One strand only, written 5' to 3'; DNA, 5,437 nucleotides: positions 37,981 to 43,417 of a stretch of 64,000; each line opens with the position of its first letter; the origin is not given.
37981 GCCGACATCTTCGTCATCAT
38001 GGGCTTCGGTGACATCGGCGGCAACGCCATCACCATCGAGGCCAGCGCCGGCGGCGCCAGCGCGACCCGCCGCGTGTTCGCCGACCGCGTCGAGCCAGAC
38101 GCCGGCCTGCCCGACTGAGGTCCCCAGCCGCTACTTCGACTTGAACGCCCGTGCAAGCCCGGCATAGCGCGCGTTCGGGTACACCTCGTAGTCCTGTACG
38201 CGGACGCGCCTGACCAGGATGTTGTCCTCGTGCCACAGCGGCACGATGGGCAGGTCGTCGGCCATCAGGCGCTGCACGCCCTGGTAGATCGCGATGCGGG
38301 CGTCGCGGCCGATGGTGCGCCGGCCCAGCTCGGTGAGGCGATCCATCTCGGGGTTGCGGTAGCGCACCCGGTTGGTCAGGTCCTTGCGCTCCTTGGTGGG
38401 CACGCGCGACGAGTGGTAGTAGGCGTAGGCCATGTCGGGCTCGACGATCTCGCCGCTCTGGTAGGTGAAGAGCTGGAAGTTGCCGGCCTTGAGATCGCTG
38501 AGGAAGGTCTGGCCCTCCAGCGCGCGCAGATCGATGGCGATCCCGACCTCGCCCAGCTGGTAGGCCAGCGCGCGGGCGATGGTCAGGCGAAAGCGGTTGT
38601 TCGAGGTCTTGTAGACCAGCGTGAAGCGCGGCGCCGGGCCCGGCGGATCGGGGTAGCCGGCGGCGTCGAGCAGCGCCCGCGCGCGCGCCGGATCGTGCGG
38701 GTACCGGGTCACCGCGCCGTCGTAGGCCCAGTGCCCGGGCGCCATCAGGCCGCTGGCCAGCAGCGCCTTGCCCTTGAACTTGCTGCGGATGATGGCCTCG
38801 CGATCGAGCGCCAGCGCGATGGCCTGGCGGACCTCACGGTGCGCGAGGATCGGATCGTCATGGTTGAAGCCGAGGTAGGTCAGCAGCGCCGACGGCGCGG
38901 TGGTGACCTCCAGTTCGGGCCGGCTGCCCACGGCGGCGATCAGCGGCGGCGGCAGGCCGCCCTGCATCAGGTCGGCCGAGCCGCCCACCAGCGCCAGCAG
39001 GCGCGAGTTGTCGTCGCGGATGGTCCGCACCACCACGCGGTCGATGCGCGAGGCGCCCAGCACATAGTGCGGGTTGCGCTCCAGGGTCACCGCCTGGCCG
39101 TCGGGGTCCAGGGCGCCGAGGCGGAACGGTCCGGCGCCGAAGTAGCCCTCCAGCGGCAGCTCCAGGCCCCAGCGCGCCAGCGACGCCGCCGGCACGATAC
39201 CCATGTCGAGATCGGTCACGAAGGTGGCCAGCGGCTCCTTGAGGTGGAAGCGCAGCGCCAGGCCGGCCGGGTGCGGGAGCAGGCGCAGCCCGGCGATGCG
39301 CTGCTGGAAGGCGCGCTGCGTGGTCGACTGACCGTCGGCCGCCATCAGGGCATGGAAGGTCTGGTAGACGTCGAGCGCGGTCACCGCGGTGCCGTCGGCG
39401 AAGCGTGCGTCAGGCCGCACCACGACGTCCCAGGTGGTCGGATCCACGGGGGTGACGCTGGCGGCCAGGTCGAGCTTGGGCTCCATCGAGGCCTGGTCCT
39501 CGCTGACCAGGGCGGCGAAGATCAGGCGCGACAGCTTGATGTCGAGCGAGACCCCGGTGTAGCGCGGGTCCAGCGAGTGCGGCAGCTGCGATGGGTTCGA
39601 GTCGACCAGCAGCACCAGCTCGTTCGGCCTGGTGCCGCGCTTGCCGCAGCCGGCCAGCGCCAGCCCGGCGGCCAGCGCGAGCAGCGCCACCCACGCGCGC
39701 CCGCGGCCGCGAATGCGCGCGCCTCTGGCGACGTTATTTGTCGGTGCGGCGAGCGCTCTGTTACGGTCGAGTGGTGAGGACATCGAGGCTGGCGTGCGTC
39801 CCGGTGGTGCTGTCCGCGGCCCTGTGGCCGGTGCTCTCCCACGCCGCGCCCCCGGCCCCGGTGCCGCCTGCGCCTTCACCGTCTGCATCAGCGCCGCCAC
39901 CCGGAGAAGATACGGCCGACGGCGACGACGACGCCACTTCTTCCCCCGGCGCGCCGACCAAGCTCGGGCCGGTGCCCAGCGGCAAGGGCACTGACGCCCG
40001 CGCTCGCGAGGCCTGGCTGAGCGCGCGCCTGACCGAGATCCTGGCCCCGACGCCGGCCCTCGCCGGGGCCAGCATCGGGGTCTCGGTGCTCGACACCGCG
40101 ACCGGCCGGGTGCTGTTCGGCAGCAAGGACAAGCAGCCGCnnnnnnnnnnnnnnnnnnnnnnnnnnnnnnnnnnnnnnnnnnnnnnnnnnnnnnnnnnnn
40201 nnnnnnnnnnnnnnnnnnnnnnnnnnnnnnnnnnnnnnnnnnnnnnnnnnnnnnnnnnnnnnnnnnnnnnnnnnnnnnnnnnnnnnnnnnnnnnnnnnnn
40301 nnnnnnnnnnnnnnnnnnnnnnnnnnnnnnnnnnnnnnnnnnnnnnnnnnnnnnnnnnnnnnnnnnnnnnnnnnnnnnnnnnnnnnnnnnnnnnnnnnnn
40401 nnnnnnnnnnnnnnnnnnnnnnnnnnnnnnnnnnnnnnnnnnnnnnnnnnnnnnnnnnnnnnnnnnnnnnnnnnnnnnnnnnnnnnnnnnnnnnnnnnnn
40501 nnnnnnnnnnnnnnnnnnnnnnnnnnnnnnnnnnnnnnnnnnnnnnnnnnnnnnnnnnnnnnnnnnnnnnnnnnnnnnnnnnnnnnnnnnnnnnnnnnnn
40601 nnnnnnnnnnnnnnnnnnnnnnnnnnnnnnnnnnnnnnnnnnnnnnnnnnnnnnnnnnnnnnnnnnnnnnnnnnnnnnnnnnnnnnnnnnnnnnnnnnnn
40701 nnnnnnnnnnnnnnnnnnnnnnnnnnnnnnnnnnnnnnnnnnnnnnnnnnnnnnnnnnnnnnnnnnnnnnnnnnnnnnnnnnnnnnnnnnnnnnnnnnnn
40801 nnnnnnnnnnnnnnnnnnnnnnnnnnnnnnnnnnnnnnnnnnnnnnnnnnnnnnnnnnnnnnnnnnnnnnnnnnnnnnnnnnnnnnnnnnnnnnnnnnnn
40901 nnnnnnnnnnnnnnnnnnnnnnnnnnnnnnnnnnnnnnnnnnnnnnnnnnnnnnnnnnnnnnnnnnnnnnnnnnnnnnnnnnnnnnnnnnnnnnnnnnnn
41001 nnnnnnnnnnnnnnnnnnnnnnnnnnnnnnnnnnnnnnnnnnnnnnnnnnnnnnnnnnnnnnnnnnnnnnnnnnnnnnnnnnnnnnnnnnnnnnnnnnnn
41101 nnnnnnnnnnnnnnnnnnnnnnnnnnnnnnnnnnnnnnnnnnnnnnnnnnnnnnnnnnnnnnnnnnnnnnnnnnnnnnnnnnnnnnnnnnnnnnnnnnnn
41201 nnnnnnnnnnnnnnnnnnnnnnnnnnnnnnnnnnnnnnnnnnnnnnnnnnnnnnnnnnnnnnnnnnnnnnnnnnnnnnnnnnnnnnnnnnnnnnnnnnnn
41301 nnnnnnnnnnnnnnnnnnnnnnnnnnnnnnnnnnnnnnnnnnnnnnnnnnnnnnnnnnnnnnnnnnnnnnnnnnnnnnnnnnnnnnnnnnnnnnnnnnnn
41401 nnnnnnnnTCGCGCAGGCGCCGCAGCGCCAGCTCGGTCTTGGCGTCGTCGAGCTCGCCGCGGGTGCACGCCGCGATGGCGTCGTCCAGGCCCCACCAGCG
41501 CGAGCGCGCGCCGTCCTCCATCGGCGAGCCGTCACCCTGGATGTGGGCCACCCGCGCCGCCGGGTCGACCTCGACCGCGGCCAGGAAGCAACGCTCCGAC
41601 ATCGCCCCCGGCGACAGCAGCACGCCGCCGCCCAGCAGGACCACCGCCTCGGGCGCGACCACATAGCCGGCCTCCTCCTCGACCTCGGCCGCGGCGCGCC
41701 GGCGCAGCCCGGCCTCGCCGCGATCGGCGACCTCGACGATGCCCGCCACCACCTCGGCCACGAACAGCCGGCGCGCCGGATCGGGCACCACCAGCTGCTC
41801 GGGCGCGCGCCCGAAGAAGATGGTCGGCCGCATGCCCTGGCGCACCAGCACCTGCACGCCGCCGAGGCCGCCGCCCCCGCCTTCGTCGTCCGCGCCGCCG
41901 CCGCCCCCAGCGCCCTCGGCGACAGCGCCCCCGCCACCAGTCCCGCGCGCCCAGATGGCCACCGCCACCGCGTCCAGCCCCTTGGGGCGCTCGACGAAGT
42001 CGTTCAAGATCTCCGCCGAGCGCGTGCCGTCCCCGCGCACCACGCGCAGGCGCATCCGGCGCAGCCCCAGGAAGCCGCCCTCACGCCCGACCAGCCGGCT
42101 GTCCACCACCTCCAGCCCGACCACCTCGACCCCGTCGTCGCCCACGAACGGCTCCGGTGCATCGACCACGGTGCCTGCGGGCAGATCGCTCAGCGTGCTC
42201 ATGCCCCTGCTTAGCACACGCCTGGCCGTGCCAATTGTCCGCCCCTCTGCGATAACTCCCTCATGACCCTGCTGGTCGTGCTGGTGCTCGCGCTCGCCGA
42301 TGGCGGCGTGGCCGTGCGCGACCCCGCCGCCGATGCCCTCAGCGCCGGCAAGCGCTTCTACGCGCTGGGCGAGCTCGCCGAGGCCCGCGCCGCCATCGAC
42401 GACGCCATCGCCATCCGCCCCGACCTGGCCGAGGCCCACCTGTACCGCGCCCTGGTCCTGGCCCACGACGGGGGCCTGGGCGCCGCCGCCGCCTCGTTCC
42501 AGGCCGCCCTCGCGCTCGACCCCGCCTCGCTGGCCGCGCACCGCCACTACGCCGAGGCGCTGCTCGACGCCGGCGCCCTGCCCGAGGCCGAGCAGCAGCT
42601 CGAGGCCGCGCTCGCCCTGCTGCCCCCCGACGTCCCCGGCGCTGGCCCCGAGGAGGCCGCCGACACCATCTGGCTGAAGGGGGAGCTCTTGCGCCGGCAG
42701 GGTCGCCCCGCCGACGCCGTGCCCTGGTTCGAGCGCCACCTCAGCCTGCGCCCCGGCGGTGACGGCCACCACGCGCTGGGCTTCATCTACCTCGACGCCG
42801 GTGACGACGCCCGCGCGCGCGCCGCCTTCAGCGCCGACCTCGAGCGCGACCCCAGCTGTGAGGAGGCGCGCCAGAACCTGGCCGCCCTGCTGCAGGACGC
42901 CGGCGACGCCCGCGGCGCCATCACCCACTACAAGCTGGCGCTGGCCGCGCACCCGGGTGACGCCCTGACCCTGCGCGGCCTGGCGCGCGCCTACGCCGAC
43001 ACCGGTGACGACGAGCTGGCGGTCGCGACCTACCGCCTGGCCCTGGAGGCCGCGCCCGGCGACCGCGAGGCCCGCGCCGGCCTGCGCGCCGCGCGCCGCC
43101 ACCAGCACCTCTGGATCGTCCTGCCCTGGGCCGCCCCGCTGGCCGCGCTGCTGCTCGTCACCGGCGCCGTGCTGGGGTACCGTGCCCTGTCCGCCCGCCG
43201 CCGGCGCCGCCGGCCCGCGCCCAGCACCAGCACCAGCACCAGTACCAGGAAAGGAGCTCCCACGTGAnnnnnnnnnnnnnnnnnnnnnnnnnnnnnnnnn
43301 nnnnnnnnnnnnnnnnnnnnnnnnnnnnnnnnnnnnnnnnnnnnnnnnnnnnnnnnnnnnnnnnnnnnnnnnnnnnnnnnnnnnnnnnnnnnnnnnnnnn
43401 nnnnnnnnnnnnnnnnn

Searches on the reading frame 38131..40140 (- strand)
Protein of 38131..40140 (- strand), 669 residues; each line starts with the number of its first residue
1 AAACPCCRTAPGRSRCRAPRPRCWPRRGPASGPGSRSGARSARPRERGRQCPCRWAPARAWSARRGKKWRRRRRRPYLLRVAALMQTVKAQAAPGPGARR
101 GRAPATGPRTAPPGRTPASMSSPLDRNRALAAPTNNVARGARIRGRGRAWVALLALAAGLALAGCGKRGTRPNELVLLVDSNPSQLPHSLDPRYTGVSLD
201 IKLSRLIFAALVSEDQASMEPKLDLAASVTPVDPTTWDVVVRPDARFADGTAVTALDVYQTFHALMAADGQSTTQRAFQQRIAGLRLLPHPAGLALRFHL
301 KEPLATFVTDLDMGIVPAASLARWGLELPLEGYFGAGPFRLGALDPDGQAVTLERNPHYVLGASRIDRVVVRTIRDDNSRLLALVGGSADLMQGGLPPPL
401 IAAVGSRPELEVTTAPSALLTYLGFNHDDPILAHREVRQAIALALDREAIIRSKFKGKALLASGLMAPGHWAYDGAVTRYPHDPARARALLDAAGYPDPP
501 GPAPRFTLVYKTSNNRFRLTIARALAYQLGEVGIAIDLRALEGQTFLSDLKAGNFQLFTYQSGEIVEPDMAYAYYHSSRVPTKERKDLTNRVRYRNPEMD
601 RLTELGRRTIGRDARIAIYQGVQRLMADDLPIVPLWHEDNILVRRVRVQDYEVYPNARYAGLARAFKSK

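Call 46: search_protein_families(library=pfam, proteins=[window:38131-40140:-], max_evalue=0.0001)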
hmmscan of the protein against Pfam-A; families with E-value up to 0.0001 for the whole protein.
window:38131-40140:- (669 aa): 1 family
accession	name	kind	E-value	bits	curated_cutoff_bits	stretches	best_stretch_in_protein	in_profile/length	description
PF00496.27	SBP_bac_5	-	5.7e-65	220.3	32.4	1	221-577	2-361/368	Bacterial extracellular solute-binding proteins, family 5 Middle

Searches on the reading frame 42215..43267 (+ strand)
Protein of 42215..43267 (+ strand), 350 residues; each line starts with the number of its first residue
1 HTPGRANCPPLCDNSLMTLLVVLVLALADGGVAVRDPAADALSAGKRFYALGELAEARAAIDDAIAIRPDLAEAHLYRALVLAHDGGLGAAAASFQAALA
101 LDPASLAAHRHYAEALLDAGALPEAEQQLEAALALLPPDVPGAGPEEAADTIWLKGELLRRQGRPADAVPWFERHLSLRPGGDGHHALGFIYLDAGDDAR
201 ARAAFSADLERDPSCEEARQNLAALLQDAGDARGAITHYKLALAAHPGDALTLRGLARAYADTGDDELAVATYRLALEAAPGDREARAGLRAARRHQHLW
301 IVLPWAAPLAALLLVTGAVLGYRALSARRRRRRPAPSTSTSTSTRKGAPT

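Call 46: search_protein_families(library=pfam, proteins=[window:42215-43267:+], max_evalue=0.0001)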
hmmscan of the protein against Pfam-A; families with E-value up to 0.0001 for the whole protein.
window:42215-43267:+ (350 aa): 13 families
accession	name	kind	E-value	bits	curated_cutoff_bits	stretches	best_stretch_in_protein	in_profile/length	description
PF07719.23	TPR_2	-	1e-21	75.6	27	0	183-214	2-33/34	Tetratricopeptide repeat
PF13432.12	TPR_16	-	4.3e-19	69.1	32.7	3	223-283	4-64/65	Tetratricopeptide repeat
PF13428.12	TPR_14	-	1e-18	66.4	23.5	0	253-289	4-40/44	Tetratricopeptide repeat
PF14559.12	TPR_19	-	5.8e-18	65.4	25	2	228-292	3-66/68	Tetratricopeptide repeat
PF13181.12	TPR_8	-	4.2e-14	51.9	25.7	0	256-282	7-33/34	Tetratricopeptide repeat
PF00515.34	TPR_1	-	2.9e-12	46.3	27.8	0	155-180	7-32/34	Tetratricopeptide repeat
PF13424.12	TPR_12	-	6.2e-12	46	30.1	1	107-179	4-75/77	Tetratricopeptide repeat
PF13431.12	TPR_17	-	2.6e-10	40.2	24.4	0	239-270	2-33/34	Tetratricopeptide repeat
PF13176.12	TPR_7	-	1.7e-09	37.4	27.9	0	252-284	1-33/36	Tetratricopeptide repeat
PF13414.12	TPR_11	-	1.5e-08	34.6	26.8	1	45-83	1-39/42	TPR repeat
PF23914.1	TPR_CcmH_CycH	-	4.4e-06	27.1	42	0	187-283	55-154/158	Cytochrome c-type biogenesis protein H TPR domain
PF13429.12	TPR_15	-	3.4e-05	23.8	26.2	0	154-269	151-267/280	Tetratricopeptide repeat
PF12895.13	ANAPC3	-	4.1e-05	24.2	27.2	0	62-131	13-81/82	Anaphase-promoting complex, cyclosome, subunit 3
